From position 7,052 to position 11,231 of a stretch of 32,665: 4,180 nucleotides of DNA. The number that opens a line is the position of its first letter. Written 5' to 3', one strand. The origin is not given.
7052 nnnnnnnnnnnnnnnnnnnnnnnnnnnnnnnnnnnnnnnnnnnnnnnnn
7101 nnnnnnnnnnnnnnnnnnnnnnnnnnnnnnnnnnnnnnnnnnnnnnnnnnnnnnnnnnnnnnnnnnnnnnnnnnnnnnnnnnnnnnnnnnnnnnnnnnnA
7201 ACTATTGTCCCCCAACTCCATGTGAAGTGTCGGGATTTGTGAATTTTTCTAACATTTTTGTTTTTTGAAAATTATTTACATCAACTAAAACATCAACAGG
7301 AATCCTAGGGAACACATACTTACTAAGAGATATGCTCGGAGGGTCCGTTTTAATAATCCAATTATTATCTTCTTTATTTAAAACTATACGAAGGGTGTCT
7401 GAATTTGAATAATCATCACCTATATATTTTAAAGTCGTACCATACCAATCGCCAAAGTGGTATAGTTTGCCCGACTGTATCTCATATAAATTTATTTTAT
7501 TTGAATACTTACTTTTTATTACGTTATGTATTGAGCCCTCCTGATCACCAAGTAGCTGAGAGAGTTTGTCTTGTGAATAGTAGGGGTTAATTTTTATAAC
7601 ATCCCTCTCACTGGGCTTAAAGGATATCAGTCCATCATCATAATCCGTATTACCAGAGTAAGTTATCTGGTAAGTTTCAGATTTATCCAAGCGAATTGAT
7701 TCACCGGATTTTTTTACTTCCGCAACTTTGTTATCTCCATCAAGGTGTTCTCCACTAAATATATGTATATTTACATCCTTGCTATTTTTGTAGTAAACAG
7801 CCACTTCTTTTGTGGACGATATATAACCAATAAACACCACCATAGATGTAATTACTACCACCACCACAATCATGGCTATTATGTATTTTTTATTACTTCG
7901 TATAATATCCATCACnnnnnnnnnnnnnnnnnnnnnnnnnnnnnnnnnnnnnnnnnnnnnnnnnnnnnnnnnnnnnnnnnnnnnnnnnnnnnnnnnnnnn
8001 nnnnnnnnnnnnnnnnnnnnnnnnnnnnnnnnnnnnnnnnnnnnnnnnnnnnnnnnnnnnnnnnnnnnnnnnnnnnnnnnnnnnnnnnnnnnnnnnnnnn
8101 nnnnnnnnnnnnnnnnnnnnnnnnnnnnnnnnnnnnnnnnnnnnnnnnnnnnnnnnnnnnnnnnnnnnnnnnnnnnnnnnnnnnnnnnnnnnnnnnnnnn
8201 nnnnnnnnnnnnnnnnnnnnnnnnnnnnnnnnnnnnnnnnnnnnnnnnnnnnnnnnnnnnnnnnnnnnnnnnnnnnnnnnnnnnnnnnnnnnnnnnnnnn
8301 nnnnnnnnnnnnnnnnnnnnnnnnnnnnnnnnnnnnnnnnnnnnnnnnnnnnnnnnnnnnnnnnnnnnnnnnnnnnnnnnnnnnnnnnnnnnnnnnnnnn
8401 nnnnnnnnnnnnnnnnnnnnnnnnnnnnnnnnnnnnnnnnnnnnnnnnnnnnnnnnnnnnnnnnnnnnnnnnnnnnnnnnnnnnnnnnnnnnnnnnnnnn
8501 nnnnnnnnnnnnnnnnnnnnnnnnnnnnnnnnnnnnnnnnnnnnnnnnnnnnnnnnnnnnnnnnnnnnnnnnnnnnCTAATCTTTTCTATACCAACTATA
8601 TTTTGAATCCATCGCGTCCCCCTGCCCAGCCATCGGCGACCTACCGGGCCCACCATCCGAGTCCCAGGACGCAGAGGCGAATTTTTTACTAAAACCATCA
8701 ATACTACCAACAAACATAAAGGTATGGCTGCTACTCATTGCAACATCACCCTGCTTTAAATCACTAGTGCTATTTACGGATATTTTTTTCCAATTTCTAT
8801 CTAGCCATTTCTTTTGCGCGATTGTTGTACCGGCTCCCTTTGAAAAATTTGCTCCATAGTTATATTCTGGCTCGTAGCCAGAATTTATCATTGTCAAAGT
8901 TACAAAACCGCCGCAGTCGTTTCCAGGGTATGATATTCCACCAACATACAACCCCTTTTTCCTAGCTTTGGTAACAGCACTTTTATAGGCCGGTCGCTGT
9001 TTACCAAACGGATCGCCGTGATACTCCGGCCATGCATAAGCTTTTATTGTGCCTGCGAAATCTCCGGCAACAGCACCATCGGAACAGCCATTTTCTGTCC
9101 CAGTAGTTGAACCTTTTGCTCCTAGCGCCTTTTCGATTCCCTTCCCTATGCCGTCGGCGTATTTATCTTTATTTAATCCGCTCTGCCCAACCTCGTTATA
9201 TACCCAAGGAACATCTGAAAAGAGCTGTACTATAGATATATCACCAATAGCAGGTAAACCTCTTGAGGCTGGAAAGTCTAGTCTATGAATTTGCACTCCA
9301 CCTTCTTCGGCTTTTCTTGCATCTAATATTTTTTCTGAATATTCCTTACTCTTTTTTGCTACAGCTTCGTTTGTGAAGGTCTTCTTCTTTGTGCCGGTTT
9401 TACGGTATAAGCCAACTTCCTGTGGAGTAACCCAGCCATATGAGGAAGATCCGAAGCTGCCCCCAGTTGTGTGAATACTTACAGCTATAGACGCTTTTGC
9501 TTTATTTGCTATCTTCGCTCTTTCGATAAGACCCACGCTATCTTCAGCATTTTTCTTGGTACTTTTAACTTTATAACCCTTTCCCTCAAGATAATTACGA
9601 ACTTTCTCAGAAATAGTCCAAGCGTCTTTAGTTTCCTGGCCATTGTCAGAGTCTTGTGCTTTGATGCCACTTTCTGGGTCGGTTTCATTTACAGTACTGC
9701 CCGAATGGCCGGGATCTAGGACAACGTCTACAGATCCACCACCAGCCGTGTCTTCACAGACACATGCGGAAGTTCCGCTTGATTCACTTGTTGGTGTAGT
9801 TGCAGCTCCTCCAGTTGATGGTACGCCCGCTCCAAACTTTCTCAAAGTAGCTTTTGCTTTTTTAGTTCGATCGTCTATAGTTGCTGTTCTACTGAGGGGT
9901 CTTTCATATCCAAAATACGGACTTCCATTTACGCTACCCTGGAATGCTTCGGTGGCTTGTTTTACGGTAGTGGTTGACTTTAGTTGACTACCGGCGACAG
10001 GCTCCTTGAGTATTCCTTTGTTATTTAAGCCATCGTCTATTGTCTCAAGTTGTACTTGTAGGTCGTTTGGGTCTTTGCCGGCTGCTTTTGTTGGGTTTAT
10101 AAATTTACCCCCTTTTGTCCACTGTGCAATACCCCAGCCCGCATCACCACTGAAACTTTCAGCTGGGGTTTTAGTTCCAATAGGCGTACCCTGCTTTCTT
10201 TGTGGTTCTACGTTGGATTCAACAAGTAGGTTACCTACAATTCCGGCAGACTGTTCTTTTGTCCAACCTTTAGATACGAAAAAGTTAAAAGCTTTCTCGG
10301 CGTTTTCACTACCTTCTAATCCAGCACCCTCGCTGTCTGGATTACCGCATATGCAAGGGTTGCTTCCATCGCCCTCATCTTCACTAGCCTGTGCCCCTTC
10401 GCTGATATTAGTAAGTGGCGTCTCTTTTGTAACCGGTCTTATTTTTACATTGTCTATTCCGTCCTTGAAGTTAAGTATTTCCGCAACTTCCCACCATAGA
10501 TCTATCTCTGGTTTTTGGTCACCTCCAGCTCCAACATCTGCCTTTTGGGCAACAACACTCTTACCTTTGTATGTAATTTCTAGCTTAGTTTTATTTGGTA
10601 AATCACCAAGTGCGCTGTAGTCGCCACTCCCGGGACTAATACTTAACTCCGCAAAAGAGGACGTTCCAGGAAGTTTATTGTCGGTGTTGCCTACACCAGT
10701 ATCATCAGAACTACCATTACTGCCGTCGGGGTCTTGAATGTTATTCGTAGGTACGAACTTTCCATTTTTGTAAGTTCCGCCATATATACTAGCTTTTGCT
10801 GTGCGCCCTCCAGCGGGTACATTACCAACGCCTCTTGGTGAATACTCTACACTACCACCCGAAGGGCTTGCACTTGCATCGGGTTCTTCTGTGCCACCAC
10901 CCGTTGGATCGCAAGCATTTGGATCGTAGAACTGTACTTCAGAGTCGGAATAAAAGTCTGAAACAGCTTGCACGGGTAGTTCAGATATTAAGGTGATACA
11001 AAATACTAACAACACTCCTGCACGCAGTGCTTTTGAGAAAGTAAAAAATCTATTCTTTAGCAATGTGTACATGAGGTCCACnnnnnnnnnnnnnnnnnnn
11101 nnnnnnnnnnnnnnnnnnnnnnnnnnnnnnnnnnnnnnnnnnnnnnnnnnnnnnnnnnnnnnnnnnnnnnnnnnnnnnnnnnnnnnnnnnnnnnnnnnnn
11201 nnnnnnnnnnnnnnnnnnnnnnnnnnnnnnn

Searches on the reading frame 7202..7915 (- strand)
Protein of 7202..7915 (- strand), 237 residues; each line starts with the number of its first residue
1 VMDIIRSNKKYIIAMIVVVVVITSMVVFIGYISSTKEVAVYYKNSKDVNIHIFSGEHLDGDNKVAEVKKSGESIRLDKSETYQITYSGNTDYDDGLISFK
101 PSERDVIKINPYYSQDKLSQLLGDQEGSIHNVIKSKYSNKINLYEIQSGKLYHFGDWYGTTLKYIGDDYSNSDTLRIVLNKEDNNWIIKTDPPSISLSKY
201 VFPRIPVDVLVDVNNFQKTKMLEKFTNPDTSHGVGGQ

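Call 5: search_protein_families(library=pfam, proteins=[window:7202-7915:-], max_evalue=0.01)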
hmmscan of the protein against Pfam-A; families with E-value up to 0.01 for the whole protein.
window:7202-7915:- (237 aa): 1 family
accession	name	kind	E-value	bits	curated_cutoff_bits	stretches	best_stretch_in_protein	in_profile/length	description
PF13624.11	SurA_N_3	-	0.00059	20.1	27.2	1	1-33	1-32/162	SurA-like N-terminal domain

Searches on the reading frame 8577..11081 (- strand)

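Call 5: search_protein_families(library=pfam, proteins=[window:8577-11081:-], max_evalue=0.01)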
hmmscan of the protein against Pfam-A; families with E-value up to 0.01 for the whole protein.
window:8577-11081:- (834 aa): 2 families
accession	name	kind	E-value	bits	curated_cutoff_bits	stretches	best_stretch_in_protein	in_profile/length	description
PF18013.6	Phage_lysozyme2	-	2.6e-27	96.1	28.2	1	259-415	1-139/140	Phage tail lysozyme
PF01520.23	Amidase_3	-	1.9e-13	51.2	27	1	453-652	1-171/174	N-acetylmuramoyl-L-alanine amidase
